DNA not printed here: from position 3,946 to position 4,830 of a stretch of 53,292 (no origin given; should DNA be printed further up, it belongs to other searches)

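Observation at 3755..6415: Compact four-gene c-di-GMP operon ending in an unknown protein and a receiverless OmpR-type DNA-binding protein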

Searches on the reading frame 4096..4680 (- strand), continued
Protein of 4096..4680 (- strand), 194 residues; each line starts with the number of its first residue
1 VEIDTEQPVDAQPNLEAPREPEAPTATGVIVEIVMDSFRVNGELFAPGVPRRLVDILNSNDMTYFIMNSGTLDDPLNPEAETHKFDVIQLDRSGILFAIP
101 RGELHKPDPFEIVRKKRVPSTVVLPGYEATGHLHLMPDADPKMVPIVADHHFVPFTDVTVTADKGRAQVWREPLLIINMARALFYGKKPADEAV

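Call 27: search_protein_families(library=pfam, alignment_id=A3, max_evalue=0.01)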
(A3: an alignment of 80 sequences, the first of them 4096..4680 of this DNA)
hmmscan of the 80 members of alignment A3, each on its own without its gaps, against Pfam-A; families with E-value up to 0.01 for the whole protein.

A. member 1, window:4096-4680:- (194 aa): 1 family
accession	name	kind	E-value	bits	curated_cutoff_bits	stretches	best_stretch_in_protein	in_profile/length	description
PF20660.2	DUF6812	-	3.5e-05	24.1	27.1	1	150-179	22-50/53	Family of unknown function (DUF6812)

B. families by the number of members that match (of 80 scanned): 3 families
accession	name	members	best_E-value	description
PF20660.2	DUF6812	77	3.1e-17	Family of unknown function (DUF6812)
PF17222.9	Peptidase_C107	1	0.007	Viral cysteine endopeptidase C107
PF06559.16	DCD_N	1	0.0076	2'-deoxycytidine 5'-triphosphate deaminase (DCD) N-terminal domain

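Call 32: find_homologous_proteins(query=A3, max_evalue=0.001)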
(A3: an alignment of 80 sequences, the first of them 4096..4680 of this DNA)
Query A3 (80 sequences) (194 aa, profile of the alignment): 83 proteins with E <= 0.001 among 6005 candidates.
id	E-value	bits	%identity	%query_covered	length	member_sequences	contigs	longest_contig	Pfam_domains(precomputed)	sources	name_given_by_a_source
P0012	1.5e-51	192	75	98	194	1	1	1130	PF20660.3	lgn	-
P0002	5.9e-51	190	92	100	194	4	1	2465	-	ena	-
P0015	7.2e-51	190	73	96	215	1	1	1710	PF20660.3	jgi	jgi:hypothetical protein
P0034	2.3e-50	188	72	88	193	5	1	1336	PF20660.3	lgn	-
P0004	2.7e-50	188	91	100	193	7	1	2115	-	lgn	-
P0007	2.8e-50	188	86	98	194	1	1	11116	-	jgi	jgi:hypothetical protein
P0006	2.9e-50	188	85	100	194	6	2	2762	-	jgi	-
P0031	5.1e-50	187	64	97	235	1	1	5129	-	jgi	jgi:hypothetical protein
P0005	5.3e-50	187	85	99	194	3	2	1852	-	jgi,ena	-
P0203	6.1e-50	187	42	91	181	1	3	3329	PF20660.3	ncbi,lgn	ncbi:MAG: hypothetical protein ACE5FA_06425 [Dehalococcoidia bacterium]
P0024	7.5e-50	187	67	97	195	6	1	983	PF20660.3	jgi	-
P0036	1.3e-49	186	66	97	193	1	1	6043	PF20660.3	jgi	-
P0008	1.5e-49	186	83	98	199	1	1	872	-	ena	-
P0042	2.0e-49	185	68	87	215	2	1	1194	-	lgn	-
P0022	2.2e-49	185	71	97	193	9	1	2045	PF20660.3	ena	-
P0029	2.2e-49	185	68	94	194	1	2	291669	-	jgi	jgi:hypothetical protein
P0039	4.0e-49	184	65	97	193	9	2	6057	PF20660.3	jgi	jgi:hypothetical protein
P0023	6.2e-49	184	75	88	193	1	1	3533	PF20660.3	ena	-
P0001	6.3e-49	184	92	100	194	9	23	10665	-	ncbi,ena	-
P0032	7.8e-49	183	67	97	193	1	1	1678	PF20660.3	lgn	-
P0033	8.6e-49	183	66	96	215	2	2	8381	-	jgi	jgi:hypothetical protein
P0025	1.3e-48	183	70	97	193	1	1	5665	PF20660.3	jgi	-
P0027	1.4e-48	183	69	97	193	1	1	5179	PF20660.3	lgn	-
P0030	1.9e-48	182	69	97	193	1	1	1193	PF20660.3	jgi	jgi:hypothetical protein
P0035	7.5e-48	180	64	97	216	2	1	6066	PF20660.3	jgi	-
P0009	7.5e-48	180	80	94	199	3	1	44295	-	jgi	jgi:hypothetical protein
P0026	2.4e-47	179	68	97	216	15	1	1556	PF20660.3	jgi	-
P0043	2.7e-47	178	63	94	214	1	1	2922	PF20660.3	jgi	jgi:hypothetical protein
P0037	4.7e-47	178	66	97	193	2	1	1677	PF20660.3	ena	-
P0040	8.8e-47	177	65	94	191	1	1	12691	PF20660.3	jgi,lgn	jgi:hypothetical protein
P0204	2.4e-43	166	38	91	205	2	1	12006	-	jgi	jgi:hypothetical protein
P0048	1.4e-38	150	39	86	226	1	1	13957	-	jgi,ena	-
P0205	4.3e-38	149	23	71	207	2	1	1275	PF20660.3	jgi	-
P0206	1.3e-37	147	23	70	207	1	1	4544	PF20660.3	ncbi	-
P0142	3.7e-37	145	22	70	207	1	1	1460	PF20660.3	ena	-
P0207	1.1e-35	141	25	71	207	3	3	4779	PF20660.3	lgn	-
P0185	2.5e-35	139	23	79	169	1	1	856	PF20660.3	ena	-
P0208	8.1e-34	135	22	71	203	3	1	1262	PF20660.3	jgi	-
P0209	2.0e-33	133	24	70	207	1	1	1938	PF20660.3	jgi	jgi:hypothetical protein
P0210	6.5e-33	132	22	69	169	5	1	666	PF20660.3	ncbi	-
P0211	6.7e-33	132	20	80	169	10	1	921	PF20660.3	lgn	-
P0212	3.5e-32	129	22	67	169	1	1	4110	PF20660.3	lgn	-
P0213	9.2e-31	125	26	69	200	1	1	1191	PF20660.3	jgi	jgi:hypothetical protein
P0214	1.0e-29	121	28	70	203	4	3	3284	PF20660.3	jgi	jgi:hypothetical protein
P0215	2.3e-29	120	25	71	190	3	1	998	PF20660.3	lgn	-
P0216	3.2e-29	120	27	70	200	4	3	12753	PF20660.3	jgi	jgi:hypothetical protein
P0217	7.5e-28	115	22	70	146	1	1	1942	PF20660.3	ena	-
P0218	1.6e-27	114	21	71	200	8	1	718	PF20660.3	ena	-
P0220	4.0e-27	113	21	71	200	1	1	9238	PF20660.3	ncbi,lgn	-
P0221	4.1e-27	113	20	71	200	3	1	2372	PF20660.3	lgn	-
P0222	1.1e-26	111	23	81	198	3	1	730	PF20660.3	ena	-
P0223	1.2e-26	111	22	71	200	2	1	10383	PF20660.3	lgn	-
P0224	2.9e-25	107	21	71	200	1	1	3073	PF20660.3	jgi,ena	-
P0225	3.7e-25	106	21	71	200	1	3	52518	PF20660.3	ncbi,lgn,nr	ncbi:MAG: hypothetical protein H0X68_11105 [Chloroflexi bacterium]|nr:hypothetical protein [Chlorofl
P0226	9.1e-25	105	28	75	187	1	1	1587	PF20660.3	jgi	jgi:hypothetical protein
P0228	1.8e-21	94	26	82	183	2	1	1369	PF20660.3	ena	-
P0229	6.5e-5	40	30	38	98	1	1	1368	PF20660.3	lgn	-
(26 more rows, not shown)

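Call 33: find_encoding_contigs(protein=P0204, flank=5000, max_places=2)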
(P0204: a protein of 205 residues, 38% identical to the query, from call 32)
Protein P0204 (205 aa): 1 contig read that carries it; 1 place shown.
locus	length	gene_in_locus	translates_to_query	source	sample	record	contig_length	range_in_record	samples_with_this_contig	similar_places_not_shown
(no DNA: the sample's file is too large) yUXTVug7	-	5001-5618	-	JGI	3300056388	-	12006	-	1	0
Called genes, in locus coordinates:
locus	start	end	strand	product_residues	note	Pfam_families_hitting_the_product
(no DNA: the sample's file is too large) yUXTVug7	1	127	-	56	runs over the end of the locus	?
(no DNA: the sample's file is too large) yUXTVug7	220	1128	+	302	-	PF13292:DXP_synthase_N, PF00456:Transketolase_N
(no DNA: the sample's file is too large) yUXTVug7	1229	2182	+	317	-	PF02779:Transket_pyr, PF02780:Transketolase_C, PF22613:Transketolase_C_1 (weak)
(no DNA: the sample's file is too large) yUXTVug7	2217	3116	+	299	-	PF01545:Cation_efflux, PF16916:ZT_dimer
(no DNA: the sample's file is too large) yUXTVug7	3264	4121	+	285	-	PF00990:GGDEF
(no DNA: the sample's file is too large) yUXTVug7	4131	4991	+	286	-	PF13487:HD_5, PF01966:HD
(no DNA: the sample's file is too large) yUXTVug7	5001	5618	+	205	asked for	-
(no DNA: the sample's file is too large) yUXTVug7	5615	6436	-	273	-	PF02585:PIG-L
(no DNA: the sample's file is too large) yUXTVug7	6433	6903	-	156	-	-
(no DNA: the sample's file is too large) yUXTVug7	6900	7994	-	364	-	PF10851:DUF2652, PF10604:Polyketide_cyc2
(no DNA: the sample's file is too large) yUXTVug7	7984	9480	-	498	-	-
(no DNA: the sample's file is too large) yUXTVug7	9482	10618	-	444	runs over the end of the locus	PF04734:Ceramidase_alk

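Call 34: find_encoding_contigs(protein=P0216, flank=5000, max_places=3)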
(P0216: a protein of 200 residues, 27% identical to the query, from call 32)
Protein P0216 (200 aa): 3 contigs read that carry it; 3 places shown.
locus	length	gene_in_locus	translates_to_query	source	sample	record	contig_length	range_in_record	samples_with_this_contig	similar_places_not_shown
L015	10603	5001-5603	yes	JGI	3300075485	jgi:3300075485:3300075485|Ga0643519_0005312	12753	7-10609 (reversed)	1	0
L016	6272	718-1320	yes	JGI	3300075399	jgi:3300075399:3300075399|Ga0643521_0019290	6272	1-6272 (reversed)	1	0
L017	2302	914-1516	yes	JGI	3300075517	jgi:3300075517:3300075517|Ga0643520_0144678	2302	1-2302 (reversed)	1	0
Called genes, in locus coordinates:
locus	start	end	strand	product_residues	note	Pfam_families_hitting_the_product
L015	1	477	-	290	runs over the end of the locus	PF00483:NTP_transferase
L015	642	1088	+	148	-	-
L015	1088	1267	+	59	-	-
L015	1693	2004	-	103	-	-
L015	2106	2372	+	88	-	-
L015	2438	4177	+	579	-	PF04675:DNA_ligase_A_N, PF01068:DNA_ligase_A_M, PF04679:DNA_ligase_A_C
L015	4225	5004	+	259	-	PF01209:Ubie_methyltran, PF05175:MTS, PF13489:Methyltransf_23, PF13847:Methyltransf_31, PF08241:Methyltransf_11, PF08242:Methyltransf_12, PF13649:Methyltransf_25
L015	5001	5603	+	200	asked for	PF20660:DUF6812 (faint)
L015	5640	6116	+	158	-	PF02566:OsmC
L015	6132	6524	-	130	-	PF00072:Response_reg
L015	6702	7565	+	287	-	PF02735:Ku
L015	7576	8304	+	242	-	-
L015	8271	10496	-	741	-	PF04932:Wzy_C, PF07719:TPR_2 (faint)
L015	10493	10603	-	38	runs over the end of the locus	?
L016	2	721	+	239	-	?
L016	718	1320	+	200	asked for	PF20660:DUF6812 (faint)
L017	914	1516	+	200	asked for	PF20660:DUF6812 (faint)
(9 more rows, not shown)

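Call 35: find_encoding_contigs(protein=P0225, flank=5000, max_places=3)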
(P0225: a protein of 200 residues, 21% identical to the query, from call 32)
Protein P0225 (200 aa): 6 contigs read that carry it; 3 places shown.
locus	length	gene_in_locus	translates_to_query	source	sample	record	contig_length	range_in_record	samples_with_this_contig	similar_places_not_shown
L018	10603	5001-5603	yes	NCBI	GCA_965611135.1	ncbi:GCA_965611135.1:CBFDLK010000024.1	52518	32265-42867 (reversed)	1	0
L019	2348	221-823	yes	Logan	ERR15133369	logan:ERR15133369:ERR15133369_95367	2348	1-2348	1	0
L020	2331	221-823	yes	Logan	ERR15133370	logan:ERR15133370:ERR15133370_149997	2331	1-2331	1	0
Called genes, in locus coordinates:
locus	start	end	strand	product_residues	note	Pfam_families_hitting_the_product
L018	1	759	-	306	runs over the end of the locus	PF00483:NTP_transferase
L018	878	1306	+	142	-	-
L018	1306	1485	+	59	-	-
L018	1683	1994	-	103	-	-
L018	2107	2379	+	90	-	PF00477:LEA_5, PF10685:KGG (faint)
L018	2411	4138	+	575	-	PF04675:DNA_ligase_A_N, PF01068:DNA_ligase_A_M, PF04679:DNA_ligase_A_C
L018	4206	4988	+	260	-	PF01209:Ubie_methyltran, PF05175:MTS (weak), PF13489:Methyltransf_23, PF13847:Methyltransf_31, PF08241:Methyltransf_11, PF08242:Methyltransf_12, PF13649:Methyltransf_25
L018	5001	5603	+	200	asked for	PF20660:DUF6812 (faint)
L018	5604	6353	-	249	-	-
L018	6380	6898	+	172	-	PF02566:OsmC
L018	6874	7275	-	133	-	PF00072:Response_reg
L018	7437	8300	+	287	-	PF02735:Ku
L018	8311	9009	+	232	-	-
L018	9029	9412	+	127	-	-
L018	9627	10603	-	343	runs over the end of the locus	PF13280:WYL, PF25583:WCX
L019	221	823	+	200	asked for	PF20660:DUF6812 (faint)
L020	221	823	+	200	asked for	PF20660:DUF6812 (faint)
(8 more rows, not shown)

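Call 38: find_related_loci(query=A2, collection=metagenome_contigs, flank=4000)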
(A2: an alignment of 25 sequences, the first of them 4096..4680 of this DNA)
Query A2 (194 aa) in metagenome_contigs; peptide patterns used: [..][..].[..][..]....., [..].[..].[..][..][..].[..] (x = any residue, [..] = any of these).
163 stretches matched a pattern; 50 encode a relative of the query (tblastn E <= 1e-3); 50 distinct loci.
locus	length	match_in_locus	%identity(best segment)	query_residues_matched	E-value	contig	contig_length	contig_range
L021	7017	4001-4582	98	1-194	1e-126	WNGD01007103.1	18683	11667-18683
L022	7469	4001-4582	98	1-194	1e-126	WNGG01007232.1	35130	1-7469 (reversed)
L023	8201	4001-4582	97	1-194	6e-126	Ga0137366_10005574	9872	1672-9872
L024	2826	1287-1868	93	1-194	1e-125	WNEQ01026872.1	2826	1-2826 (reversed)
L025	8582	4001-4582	92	1-194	6e-119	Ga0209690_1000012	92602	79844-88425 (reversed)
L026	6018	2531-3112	92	1-194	5e-119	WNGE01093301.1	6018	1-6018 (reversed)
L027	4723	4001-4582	92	1-194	4e-119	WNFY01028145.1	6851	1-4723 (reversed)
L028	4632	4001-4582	92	1-194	4e-118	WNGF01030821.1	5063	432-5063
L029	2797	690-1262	92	4-194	3e-120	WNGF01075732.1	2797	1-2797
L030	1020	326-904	90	1-194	4e-125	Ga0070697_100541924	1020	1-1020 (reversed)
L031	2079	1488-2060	93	4-194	6e-117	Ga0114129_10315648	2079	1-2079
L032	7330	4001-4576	86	1-192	1e-110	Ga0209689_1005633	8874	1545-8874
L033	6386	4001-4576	86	1-192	1e-110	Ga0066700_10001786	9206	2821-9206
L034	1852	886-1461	85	1-192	2e-115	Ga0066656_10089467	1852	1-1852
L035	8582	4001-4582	86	1-194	2e-108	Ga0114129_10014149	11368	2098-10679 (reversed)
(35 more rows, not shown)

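Call 66: predict_structure(alignment_id=A7)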
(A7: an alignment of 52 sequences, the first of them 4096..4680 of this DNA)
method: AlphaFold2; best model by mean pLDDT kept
length: 194 residues; sequences in the alignment: 52
mean_pLDDT: 78.6   pTM: 0.72
mean pLDDT of the five models: 78.6, 78.3, 77.9, 77.5, 76.8
residues with pLDDT >= 90: 79; 70-90: 54; 50-70: 45; < 50: 16
segments of 3 or more residues with pLDDT < 50: 1-5, 7-13, 191-194
pLDDT, mean of each block of 10 residues (from residue 1): 43 52 64 94 83 85 89 89 95 94 70 79 92 84 61 92 81 93 68 40
secondary structure, 60 per line:
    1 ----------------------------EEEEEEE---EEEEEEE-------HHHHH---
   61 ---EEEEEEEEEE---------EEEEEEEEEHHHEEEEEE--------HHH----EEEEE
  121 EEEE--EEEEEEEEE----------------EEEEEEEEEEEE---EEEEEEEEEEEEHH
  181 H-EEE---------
elements in order: E29-35 E39-45 H53-57 E64-73 E83-91 E95-100 E116-124 E127-135 E152-163 E167-178 E183-185

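Call 69: fold_search(model_id=the predicted structure, library=pdb)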
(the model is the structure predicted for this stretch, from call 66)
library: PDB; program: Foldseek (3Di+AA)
matches with E <= 10: 739; with E <= 0.001: 0
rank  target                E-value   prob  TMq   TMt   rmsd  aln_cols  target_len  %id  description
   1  4emg_A                4.3e-03  1.00  0.29  0.73   2.5        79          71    9  Crystal structure of SpLsm3 (released 2012-06-13)
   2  3jb9_D                6.6e-03  1.00  0.28  0.54   5.4        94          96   16  Cryo-EM structure of the yeast spliceosome at 3.6 angstrom resolution (released 2015-09-23)
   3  6n7r_N                6.6e-03  1.00  0.28  0.57   6.1        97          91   15  Saccharomyces cerevisiae spliceosomal E complex (ACT1) (released 2019-09-18)
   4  6n7p_N                7.3e-03  1.00  0.27  0.54   6.7        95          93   17  S. cerevisiae spliceosomal E complex (UBC4) (released 2019-09-18)
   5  5zwn_d                8.5e-03  1.00  0.28  0.55   6.6        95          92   17  Cryo-EM structure of the yeast pre-B complex at an average resolution of 3.3 angstrom (Part II: U1 snRNP region) (released 2018-08-29)
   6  5nrl_d                9.5e-03  1.00  0.28  0.61   2.2        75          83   17  Structure of a pre-catalytic spliceosome (released 2017-05-31)
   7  3pgw_Z                9.5e-03  1.00  0.27  0.60   3.8        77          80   16  Crystal structure of human U1 snRNP (released 2010-12-29)
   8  3jb9_Z                1.0e-02  1.00  0.28  0.64   2.7        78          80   15  Cryo-EM structure of the yeast spliceosome at 3.6 angstrom resolution (released 2015-09-23)
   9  4c92_D                1.0e-02  1.00  0.30  0.65   2.8        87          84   16  Crystal structure of the yeast Lsm1-7 complex (released 2013-10-16)
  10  3jcm_J                1.2e-02  1.00  0.28  0.64   2.7        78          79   18  Cryo-EM structure of the spliceosomal U4/U6.U5 tri-snRNP (released 2016-02-24)
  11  9l5r_g                1.2e-02  1.00  0.29  0.71  11.7        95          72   15  Cryo-EM structure of the thermophile spliceosome (state ILS) (released 2025-03-12)
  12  6j6g_y                1.3e-02  1.00  0.28  0.62   2.7        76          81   18  Cryo-EM structure of the yeast B*-a2 complex at an average resolution of 3.2 angstrom (released 2019-04-24)
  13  7a5p_a                1.3e-02  1.00  0.28  0.69   2.8        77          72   17  Human C Complex Spliceosome - Medium-resolution PERIPHERY (released 2020-10-14)
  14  4wzj_AAAA             1.3e-02  1.00  0.28  0.61   2.7        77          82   17  Spliceosomal U4 snRNP core domain (released 2015-01-14)
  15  5yzg_a                1.3e-02  1.00  0.28  0.64   3.0        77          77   17  The Cryo-EM Structure of Human Catalytic Step I Spliceosome (C complex) at 4.1 angstrom resolution (released 2018-08-08)
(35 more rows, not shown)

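Call 77: search_protein_families(library=padloc, proteins=[window:4096-4680:-], max_evalue=0.01)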
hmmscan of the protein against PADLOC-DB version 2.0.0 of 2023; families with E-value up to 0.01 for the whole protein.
window:4096-4680:- (194 aa): 0 families

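Call 78: search_solved_structures(query=A7, max_evalue=1)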
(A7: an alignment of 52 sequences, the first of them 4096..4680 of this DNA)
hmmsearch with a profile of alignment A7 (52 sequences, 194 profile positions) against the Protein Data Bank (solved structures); distinct sequences matched with E-value up to 1: 0.
